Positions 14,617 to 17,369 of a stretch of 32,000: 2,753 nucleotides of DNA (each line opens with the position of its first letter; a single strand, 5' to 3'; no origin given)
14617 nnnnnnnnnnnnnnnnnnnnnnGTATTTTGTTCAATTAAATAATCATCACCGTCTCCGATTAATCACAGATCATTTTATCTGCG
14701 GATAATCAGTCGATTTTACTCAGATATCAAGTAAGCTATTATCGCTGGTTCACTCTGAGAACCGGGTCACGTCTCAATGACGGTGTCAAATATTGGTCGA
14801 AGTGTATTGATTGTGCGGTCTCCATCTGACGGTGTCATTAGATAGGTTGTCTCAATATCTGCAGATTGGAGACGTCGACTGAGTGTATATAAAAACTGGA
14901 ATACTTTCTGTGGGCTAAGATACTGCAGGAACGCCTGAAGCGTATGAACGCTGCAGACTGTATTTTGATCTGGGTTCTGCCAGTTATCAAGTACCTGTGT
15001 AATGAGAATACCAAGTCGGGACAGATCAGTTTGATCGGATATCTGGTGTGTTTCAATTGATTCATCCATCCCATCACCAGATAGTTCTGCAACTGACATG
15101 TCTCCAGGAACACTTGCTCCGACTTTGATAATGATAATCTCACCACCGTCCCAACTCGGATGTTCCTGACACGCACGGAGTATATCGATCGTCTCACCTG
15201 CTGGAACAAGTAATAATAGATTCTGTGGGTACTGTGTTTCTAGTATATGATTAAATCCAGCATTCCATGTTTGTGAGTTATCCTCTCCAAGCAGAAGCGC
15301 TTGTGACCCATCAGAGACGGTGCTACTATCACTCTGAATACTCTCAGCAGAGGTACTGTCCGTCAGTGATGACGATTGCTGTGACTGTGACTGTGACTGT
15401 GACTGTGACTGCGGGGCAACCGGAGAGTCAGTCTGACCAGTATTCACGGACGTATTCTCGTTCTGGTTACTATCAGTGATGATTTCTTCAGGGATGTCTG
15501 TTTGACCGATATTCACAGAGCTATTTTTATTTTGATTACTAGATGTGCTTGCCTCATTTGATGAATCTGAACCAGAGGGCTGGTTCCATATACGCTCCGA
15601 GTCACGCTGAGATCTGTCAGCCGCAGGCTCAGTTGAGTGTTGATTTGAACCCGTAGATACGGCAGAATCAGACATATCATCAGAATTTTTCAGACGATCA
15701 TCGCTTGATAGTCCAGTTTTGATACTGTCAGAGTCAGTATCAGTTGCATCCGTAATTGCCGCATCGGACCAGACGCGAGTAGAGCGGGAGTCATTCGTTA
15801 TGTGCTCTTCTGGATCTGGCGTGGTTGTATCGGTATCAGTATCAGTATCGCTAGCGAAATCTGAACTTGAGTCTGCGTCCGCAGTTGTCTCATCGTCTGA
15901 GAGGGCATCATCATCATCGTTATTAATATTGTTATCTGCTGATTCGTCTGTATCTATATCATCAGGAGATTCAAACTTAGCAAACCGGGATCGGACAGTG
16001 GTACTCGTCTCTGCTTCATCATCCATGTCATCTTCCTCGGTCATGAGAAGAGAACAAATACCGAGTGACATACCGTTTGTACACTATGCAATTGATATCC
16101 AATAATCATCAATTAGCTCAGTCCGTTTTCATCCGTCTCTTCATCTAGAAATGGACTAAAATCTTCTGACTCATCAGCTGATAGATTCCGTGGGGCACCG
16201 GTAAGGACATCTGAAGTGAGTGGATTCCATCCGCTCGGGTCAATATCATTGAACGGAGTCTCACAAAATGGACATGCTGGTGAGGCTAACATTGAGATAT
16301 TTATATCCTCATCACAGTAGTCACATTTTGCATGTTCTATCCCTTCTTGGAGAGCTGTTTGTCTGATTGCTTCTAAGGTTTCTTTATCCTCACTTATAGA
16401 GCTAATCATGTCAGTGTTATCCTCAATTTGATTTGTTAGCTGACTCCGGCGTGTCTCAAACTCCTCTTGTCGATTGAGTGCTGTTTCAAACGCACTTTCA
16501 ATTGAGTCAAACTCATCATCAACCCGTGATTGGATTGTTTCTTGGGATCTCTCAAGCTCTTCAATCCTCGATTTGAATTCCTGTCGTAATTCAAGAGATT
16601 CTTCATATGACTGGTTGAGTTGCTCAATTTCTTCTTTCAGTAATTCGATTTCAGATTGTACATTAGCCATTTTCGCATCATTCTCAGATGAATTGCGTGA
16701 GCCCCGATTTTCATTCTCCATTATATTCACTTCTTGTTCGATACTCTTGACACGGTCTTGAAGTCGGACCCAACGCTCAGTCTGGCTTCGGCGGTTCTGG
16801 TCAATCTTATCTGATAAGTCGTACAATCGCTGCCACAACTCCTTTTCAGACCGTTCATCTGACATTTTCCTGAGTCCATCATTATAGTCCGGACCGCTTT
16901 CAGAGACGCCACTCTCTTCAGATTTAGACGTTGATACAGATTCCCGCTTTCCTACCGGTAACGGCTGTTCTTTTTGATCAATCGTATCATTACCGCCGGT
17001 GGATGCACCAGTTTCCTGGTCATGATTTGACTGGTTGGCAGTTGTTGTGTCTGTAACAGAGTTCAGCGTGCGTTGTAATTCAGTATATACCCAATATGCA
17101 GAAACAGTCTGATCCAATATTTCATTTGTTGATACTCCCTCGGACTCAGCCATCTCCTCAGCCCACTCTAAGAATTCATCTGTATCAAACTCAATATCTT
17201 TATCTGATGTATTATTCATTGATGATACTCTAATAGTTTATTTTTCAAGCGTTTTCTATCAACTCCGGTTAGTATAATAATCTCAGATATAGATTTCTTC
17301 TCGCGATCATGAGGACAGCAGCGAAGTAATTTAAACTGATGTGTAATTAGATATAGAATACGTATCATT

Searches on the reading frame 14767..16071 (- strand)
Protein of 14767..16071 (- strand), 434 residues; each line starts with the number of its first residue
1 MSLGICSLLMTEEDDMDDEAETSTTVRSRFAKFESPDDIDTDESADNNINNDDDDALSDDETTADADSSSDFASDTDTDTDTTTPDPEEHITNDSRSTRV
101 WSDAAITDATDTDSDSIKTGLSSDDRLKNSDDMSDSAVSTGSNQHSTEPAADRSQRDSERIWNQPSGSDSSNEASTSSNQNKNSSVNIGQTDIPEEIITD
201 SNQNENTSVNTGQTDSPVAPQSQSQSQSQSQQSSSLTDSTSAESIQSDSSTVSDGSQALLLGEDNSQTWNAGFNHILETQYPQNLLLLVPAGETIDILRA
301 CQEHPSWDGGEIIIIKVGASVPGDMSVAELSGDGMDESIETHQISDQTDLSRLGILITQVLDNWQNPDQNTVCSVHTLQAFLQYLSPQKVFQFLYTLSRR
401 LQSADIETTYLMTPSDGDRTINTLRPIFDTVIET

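Call 27: search_protein_families(library=pfam, proteins=[window:14767-16071:-], max_evalue=0.001)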
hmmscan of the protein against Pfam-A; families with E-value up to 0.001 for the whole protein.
window:14767-16071:- (434 aa): 1 family
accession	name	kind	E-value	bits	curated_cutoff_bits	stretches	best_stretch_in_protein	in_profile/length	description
PF24336.1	DUF7504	-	1.3e-19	71.8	27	1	255-433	1-178/179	Family of unknown function (DUF7504)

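Call 46: search_protein_families(library=pfam, proteins=[window:14767-16071:-], max_evalue=10)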
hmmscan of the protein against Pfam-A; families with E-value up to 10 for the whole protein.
window:14767-16071:- (434 aa): 2 families
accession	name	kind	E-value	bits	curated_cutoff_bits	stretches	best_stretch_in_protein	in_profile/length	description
PF24336.1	DUF7504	-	1.3e-19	71.8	27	1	255-433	1-178/179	Family of unknown function (DUF7504)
PF15279.11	SOBP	-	5.8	7.8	35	1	124-253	75-203/325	Sine oculis-binding protein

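Call 71: search_protein_families(library=ncbifam, proteins=[window:14767-16071:-], max_evalue=1)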
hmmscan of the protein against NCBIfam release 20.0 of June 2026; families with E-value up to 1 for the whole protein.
window:14767-16071:- (434 aa): 0 families

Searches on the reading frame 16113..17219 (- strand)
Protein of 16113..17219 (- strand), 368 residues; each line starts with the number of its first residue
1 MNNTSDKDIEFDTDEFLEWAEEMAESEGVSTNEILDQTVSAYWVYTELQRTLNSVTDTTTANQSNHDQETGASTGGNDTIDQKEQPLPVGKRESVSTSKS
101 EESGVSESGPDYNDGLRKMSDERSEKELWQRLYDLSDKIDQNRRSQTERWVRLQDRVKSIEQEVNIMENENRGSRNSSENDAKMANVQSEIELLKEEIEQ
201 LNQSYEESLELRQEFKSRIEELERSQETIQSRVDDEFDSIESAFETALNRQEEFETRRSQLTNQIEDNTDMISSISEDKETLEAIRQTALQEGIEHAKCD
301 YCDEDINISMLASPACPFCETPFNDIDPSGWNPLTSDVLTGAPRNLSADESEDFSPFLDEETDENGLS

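Call 27: search_protein_families(library=pfam, proteins=[window:16113-17219:-], max_evalue=0.001)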
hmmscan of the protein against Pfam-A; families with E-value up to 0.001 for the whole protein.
window:16113-17219:- (368 aa): 0 families

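Call 46: search_protein_families(library=pfam, proteins=[window:16113-17219:-], max_evalue=10)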
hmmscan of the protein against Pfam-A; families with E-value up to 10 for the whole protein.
window:16113-17219:- (368 aa): 20 families
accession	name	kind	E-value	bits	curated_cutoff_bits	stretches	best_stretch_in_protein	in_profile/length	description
PF05791.16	Bacillus_HBL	-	0.024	14.9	29.1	2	112-205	87-174/177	Bacillus haemolytic enterotoxin (HBL)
PF23831.1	DUF7201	-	0.032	14.4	27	1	122-166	58-102/142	Coiled-coil region of unknown function (DUF7201)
PF06005.17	ZapB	-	0.037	14.9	31.5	1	185-234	14-63/71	Cell division protein ZapB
PF04659.18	Arch_fla_DE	-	0.054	13.9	21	1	16-68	19-72/96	Archaeal flagella protein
PF17618.7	SL4P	-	0.06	13.8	28.1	1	191-236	9-53/88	Uncharacterized Strongylid L4 protein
PF07191.17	Zn_ribbon_6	-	0.15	12.6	25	1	288-324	8-40/67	Double zinc ribbon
PF13920.12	zf-C3HC4_3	-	0.26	11.6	27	1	296-325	22-48/49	Zinc finger, C3HC4 type (RING finger)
PF11932.13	DUF3450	-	0.33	10.7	32.6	1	212-288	22-97/241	Protein of unknown function (DUF3450)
PF08649.15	DASH_Dad1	-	0.75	10.5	31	1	182-217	8-43/55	DASH complex subunit Dad1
PF07303.18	Occludin_ELL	-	1.9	9.7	31.2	1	205-286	7-86/101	Occludin homology domain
PF07889.17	DUF1664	-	2.3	8.7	34.6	1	185-236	55-106/124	Protein of unknown function (DUF1664)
PF09989.15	DUF2229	-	2.9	7.9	29.4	1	182-265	93-171/218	CoA enzyme activase uncharacterised domain (DUF2229)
PF23735.1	KIF9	-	3.1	8.4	31.9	1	144-239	35-129/140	Kinesin-like protein KIF9 domain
PF25169.1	DUF7830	-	3.3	8.1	27.5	1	274-310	9-48/72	Domain of unknown function (DUF7830)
PF25267.1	TANGO6_N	-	3.5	7.1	27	1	162-227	14-77/300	TANGO6 N-terminal domain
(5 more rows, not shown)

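Call 71: search_protein_families(library=ncbifam, proteins=[window:16113-17219:-], max_evalue=1)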
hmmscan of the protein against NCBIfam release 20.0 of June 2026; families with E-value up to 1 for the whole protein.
window:16113-17219:- (368 aa): 17 families
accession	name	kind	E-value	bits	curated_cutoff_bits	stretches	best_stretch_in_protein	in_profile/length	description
NF003034.1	PRK03918.1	equivalog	3.1e-08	32.1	700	1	102-325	223-447/878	DNA double-strand break repair ATPase Rad50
NF045487.1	ASRP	equivalog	1.2e-07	30.7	300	1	122-309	131-313/593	archaea-specific SMC-related protein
NF041034.1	Rad50_Sulf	equivalog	1.9e-05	22.8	1000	1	121-319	233-429/872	DNA double-strand break repair ATPase Rad50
TIGR02169.1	SMC_prok_A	equivalog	3.3e-05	21.8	729.4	1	141-292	205-358/1165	chromosome segregation protein SMC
TIGR02168.1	SMC_prok_B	equivalog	0.00042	18.2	567.35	1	60-288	703-932/1181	chromosome segregation protein SMC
TIGR04523.1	Mplasa_alph_rch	subfamily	0.0013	16.7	270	1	122-284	383-531/745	helix-rich protein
NF043079.1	MMSYN1_0167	equivalog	0.0035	16.2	740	1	111-283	126-283/561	oligopeptide ABC transporter ATP-binding protein OppD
NF002572.0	PRK02224.1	equivalog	0.03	12.6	1087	1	125-284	182-349/888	DNA double-strand break repair ATPase Rad50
NF040598.1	Ala_zip_lipo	subfamily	0.059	13.9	43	1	207-266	26-85/90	Lpp/OprI family alanine-zipper lipoprotein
NF008438.0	PRK11281.1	equivalog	0.15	9.8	991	1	120-296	33-210/1113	mechanosensitive channel MscK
NF045780.1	TrlF_fam_ATP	equivalog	0.29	9.7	350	1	74-286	390-598/944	TrlF family AAA-like ATPase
NF052432.1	TC0500_fam_Inc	equivalog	0.34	10.2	240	1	177-279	96-199/214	TC0500 family inclusion membrane protein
NF051442.1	NheB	equivalog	0.38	9.8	500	1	111-204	141-235/398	non-hemolytic enterotoxin subunit B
TIGR03007.1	pepcterm_ChnLen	equivalog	0.52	8.5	278.85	1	124-287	198-362/498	XrtA system polysaccharide chain length determinant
NF046118.1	T4SS_BAB2_0123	subfamily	0.53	10.5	100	0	182-253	51-122/145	BAB2_0123 family type IV secretion system effector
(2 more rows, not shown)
